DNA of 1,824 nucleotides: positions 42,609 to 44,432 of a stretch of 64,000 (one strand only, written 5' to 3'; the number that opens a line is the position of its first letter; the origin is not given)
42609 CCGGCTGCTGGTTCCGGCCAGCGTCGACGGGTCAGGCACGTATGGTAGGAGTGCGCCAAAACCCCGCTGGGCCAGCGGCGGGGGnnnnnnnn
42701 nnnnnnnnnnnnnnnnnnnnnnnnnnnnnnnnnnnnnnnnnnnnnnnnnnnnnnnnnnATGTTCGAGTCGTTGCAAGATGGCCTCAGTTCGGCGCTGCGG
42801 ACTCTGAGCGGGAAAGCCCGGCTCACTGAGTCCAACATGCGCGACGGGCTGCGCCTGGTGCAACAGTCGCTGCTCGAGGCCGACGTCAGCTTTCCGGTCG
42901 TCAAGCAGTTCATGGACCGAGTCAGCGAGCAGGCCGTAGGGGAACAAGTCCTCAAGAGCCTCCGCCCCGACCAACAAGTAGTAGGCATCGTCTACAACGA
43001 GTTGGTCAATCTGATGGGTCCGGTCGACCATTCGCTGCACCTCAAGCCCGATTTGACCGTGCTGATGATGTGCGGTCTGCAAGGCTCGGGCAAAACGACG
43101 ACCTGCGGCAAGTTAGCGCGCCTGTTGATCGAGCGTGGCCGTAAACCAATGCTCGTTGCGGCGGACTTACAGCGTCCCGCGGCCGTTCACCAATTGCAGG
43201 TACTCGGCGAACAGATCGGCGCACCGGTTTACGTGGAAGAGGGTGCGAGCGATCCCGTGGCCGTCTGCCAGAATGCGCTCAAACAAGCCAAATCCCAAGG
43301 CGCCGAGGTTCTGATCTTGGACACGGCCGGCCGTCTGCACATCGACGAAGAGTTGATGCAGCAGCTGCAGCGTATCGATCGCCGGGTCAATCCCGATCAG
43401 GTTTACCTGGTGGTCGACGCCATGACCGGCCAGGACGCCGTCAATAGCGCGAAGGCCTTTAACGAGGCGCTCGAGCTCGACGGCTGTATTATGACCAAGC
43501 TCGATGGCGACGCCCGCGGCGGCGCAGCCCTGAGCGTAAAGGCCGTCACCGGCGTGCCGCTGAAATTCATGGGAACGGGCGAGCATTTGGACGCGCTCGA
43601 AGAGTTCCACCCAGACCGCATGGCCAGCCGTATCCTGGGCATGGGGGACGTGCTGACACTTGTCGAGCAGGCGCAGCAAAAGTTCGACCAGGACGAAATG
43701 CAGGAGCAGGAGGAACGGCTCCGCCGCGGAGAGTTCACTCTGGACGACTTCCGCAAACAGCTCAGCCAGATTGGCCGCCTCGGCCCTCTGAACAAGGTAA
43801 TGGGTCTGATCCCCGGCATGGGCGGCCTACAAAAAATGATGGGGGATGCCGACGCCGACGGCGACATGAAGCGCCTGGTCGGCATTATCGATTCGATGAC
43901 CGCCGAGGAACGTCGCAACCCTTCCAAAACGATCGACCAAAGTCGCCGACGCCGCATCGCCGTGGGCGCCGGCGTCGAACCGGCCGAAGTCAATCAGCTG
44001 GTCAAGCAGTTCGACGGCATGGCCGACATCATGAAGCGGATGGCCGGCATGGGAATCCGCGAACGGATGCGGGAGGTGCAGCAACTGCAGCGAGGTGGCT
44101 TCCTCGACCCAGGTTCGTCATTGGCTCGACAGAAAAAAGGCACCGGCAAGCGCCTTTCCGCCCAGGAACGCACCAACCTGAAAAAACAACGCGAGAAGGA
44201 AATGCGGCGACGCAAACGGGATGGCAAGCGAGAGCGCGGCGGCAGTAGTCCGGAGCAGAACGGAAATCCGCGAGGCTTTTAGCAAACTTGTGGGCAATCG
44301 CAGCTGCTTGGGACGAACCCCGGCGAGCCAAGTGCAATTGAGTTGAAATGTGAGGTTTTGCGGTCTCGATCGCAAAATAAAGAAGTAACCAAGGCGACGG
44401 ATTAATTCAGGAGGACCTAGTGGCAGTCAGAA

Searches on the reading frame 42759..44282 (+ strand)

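Call 8: search_protein_families(library=pfam, proteins=[window:42759-44282:+], max_evalue=1)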
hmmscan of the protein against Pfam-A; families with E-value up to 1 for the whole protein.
window:42759-44282:+ (507 aa): 25 families
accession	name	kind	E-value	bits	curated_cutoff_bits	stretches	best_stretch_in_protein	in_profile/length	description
PF00448.28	SRP54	-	1.2e-76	257.2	22.7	1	100-294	2-196/196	SRP54-type protein, GTPase domain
PF02978.25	SRP_SPB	-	2.6e-30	105.1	27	1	325-425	1-91/91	Signal peptide binding domain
PF02881.24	SRP54_N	-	5e-17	62.3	22.4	1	5-82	1-75/75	SRP54-type protein, helical bundle domain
PF13401.12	AAA_22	-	3e-07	31.2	27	1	101-208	7-109/130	AAA domain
PF01656.29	CbiA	-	4.2e-05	23.9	25.4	1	109-320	9-54/125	CobQ/CobB/MinD/ParA nucleotide binding domain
PF13207.12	AAA_17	-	0.00012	22.8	27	1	106-218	2-108/136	AAA domain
PF13604.12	AAA_30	-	0.00066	19.9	27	1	101-222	20-126/191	AAA domain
PF16575.11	CLP1_P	-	0.0017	18.6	26.6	1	107-137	2-32/188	mRNA cleavage and polyadenylation factor CLP1 P-loop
PF13614.12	AAA_31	-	0.0028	18.1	27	1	109-143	12-46/177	AAA domain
PF13238.12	AAA_18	-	0.0033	18.3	29.4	1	104-189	3-79/128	AAA domain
PF13671.12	AAA_33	-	0.0065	17.2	27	1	101-121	1-21/143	AAA domain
PF20720.3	nSTAND3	-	0.011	15.8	27.2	1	101-220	19-138/155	Novel STAND NTPase 3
PF13191.12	AAA_16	-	0.013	16.5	32.6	1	102-226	27-145/167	AAA ATPase domain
PF03029.23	ATP_bind_1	-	0.014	15.6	27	1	105-136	2-33/240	Conserved hypothetical ATP binding protein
PF02492.25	cobW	-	0.016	15.2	20.7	1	101-249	2-154/180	CobW/HypB/UreG, nucleotide-binding domain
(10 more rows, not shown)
